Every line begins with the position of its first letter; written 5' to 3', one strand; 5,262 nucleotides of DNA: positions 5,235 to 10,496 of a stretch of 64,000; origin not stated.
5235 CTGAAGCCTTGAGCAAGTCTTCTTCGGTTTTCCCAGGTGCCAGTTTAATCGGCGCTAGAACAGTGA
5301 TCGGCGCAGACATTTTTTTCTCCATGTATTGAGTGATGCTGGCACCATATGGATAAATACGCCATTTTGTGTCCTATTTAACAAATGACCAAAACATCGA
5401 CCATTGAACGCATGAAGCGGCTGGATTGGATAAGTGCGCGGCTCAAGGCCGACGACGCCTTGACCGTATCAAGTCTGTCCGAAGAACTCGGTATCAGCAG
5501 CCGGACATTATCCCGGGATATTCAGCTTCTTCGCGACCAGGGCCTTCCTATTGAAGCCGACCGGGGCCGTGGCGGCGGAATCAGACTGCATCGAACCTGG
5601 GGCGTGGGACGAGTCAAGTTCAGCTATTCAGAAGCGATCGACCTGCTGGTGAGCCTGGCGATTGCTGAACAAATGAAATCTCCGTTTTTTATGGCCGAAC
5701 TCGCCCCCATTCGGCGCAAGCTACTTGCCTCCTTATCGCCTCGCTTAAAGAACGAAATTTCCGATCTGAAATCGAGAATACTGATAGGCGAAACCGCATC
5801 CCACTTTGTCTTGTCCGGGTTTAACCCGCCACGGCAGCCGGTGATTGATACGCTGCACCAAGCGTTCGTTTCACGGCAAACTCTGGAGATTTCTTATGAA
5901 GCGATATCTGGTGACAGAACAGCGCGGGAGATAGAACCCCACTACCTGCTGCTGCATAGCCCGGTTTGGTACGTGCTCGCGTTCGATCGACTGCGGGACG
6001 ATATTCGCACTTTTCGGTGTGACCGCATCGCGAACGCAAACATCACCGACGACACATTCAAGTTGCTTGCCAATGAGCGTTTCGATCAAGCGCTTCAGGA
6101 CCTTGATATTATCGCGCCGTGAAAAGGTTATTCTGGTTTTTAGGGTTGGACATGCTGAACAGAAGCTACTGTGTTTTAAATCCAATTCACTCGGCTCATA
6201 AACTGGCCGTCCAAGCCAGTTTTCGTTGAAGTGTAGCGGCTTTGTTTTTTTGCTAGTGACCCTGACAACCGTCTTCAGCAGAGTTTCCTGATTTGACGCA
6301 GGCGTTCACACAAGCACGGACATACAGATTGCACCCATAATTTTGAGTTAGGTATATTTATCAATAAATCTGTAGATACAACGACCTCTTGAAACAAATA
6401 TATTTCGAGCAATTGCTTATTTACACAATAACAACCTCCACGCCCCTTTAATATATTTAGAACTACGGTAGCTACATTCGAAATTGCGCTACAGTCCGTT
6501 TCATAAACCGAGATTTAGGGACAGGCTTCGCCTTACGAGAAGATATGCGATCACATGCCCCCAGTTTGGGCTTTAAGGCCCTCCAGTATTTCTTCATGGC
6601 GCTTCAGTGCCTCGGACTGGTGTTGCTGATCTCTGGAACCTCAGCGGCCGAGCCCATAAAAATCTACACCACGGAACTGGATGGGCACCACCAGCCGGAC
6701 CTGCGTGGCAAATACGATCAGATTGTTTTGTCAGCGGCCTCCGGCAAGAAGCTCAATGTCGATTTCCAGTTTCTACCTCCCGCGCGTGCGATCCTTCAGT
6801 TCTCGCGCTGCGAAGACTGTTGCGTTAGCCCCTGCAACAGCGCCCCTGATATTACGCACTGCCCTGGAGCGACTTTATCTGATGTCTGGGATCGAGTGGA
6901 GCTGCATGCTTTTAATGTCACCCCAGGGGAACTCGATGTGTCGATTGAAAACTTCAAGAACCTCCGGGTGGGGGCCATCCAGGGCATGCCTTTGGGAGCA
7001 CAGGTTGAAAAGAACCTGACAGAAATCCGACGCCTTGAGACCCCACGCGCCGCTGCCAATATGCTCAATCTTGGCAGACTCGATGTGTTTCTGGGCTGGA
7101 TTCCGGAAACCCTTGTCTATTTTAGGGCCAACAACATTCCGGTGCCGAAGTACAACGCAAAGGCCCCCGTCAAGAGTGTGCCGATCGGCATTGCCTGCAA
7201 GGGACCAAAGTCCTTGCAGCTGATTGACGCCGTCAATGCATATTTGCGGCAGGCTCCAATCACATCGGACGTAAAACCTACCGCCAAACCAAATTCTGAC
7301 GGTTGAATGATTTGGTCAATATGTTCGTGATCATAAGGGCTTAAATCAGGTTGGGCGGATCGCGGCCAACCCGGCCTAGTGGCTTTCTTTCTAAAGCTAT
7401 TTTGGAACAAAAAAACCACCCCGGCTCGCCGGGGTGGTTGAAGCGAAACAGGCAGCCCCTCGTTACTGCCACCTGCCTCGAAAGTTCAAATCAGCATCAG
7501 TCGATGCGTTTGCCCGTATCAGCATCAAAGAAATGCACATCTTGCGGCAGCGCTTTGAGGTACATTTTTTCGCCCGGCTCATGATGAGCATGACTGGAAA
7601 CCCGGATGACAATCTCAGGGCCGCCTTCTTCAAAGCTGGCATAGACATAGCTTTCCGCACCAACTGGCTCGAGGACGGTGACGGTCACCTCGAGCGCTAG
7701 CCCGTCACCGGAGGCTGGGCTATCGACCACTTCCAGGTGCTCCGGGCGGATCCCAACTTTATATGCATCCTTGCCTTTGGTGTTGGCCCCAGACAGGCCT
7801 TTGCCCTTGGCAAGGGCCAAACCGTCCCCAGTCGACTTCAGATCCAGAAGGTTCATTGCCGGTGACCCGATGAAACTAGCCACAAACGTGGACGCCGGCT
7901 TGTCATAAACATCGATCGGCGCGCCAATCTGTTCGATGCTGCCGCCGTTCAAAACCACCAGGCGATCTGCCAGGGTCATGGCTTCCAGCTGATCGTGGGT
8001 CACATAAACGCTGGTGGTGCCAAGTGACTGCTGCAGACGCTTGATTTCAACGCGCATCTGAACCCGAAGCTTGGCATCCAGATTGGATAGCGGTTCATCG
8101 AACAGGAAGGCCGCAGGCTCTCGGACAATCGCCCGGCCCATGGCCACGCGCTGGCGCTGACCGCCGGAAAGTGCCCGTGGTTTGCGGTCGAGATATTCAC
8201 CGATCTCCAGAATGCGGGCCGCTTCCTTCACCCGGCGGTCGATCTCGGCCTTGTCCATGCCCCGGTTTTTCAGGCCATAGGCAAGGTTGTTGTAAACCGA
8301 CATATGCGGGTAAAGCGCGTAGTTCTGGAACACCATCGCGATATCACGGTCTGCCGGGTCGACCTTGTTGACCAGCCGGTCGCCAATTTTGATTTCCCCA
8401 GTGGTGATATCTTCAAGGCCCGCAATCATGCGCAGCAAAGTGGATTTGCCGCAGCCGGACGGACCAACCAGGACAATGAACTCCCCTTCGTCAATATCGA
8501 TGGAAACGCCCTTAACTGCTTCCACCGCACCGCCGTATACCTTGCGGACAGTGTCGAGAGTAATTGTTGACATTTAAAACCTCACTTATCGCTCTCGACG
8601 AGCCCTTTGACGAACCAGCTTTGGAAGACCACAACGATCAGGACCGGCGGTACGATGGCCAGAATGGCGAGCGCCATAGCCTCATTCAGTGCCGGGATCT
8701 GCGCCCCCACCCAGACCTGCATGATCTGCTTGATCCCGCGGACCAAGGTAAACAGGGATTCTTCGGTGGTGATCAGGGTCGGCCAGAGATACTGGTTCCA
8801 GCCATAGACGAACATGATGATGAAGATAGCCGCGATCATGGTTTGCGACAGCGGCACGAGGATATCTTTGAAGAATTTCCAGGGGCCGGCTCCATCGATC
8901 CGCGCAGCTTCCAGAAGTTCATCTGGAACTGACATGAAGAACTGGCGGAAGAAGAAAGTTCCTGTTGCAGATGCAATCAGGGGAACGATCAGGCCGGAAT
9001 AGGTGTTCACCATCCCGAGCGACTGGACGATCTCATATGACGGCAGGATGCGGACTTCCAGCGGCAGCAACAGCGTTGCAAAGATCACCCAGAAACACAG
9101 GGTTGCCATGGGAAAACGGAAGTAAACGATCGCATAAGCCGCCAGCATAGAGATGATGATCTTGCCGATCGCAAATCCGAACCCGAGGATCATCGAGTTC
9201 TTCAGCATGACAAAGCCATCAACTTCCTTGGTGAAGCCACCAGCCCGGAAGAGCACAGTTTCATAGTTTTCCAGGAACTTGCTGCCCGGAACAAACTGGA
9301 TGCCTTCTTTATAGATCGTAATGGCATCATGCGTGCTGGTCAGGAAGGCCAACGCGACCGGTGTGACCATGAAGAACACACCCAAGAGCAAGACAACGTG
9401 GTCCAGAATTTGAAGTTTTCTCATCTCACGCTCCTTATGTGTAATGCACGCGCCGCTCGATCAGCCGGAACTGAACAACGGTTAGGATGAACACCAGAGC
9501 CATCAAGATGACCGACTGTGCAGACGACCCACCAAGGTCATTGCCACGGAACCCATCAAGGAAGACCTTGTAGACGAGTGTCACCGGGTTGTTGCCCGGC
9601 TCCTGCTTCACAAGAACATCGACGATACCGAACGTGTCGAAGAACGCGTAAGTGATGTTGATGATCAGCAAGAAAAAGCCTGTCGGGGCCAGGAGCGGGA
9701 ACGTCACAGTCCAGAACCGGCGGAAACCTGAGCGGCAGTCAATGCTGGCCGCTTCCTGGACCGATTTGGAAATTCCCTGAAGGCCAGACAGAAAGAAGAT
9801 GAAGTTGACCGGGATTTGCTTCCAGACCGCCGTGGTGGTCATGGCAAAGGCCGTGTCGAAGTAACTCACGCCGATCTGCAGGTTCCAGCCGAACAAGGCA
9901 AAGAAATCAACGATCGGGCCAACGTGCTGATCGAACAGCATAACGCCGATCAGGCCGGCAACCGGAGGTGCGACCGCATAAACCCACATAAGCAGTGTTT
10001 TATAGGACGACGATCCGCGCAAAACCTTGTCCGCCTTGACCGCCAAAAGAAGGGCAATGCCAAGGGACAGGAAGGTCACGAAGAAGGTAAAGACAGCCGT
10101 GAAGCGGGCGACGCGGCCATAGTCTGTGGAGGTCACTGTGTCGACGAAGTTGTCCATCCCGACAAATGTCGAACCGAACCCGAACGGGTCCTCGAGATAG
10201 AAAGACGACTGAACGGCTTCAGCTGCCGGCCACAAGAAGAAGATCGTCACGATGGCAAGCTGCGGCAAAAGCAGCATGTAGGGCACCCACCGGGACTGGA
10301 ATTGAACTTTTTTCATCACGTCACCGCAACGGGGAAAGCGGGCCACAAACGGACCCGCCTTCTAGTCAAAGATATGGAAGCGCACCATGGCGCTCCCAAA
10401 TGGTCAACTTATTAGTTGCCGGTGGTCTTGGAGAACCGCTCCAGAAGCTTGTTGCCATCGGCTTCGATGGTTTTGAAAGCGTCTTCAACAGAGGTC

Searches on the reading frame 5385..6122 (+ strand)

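Call 74: search_protein_families(library=pfam, proteins=[window:5385-6122:+], max_evalue=0.001)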
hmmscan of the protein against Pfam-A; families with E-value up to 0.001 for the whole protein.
window:5385-6122:+ (245 aa): 6 families
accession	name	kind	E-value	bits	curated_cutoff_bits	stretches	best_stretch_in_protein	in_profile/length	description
PF13280.12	WYL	-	4.4e-20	71.9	21.8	1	153-218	2-68/70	WYL domain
PF08279.18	HTH_11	-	4.9e-13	49.2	25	1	18-63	7-53/55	HTH domain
PF02082.26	Rrf2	-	5.7e-06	27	30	1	19-71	17-68/132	Iron-dependent Transcriptional regulator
PF12840.13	HTH_20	-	7.5e-06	26.3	27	1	18-54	11-47/51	Helix-turn-helix domain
PF08220.18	HTH_DeoR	-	3.5e-05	23.9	21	1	12-65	1-51/57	DeoR-like helix-turn-helix domain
PF19187.6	HTH_PafC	-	0.00013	22.2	32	1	12-100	5-100/115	PafC helix-turn-helix domain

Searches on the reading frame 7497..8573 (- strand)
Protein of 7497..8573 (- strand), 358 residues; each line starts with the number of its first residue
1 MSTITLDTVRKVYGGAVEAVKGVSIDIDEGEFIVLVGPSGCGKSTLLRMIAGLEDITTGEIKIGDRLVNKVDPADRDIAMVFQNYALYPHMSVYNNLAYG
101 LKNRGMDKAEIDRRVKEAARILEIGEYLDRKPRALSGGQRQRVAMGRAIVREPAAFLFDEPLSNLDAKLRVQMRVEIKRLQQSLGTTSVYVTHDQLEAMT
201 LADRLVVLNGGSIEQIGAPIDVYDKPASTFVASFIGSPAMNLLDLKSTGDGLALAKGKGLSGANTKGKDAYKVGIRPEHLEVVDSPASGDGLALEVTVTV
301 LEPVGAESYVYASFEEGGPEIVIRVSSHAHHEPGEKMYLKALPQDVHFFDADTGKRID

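Call 74: search_protein_families(library=pfam, proteins=[window:7497-8573:-], max_evalue=0.001)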
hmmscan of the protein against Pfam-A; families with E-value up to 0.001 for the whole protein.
window:7497-8573:- (358 aa): 8 families
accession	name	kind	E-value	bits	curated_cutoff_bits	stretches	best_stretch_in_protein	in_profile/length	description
PF00005.33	ABC_tran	-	2.6e-32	112.7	25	1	21-162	2-136/137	ABC transporter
PF08402.16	TOBE_2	-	1.1e-10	41.9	21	1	273-349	1-76/76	TOBE domain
PF17912.7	OB_MalK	-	2.1e-06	29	27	1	236-280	1-53/53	MalK OB fold domain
PF03459.23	TOBE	-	1.1e-05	25.9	22.3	1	294-348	7-64/64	TOBE domain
PF13304.12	AAA_21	-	1.5e-05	25.6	27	0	32-68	1-49/304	AAA domain, putative AbiEii toxin, Type IV TA system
PF03193.22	RsgA_GTPase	-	2.3e-05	24.7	30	1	29-62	106-138/174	RsgA GTPase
PF02463.25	SMC_N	-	0.00015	21.8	40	1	30-194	24-200/220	RecF/RecN/SMC N terminal domain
PF13401.12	AAA_22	-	0.0004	21.1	27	1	30-64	5-33/130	AAA domain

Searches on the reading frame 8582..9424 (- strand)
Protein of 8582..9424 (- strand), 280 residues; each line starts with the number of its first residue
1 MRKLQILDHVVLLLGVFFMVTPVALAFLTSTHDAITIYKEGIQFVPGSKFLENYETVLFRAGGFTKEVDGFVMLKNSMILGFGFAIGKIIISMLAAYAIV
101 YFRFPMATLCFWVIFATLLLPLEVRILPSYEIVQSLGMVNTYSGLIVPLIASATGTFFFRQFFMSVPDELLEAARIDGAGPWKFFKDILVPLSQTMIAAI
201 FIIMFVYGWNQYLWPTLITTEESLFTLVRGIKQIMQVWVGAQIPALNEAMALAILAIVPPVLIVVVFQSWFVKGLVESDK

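Call 74: search_protein_families(library=pfam, proteins=[window:8582-9424:-], max_evalue=0.001)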
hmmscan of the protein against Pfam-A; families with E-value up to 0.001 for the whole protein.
window:8582-9424:- (280 aa): 1 family
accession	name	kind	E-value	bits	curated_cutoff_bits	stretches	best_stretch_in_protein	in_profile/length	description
PF00528.27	BPD_transp_1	-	5.4e-16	59.3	26.4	1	89-274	2-181/184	Binding-protein-dependent transport system inner membrane component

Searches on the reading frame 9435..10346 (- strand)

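Call 74: search_protein_families(library=pfam, proteins=[window:9435-10346:-], max_evalue=0.001)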
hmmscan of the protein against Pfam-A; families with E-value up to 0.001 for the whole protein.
window:9435-10346:- (303 aa): 2 families
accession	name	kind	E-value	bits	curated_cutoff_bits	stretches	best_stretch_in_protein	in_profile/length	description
PF00528.27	BPD_transp_1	-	2.7e-08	34.2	26.4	1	119-301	24-183/184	Binding-protein-dependent transport system inner membrane component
PF10322.15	7TM_GPCR_Sru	-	5.3e-06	26.4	26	1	25-112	147-228/305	Serpentine type 7TM GPCR chemoreceptor Sru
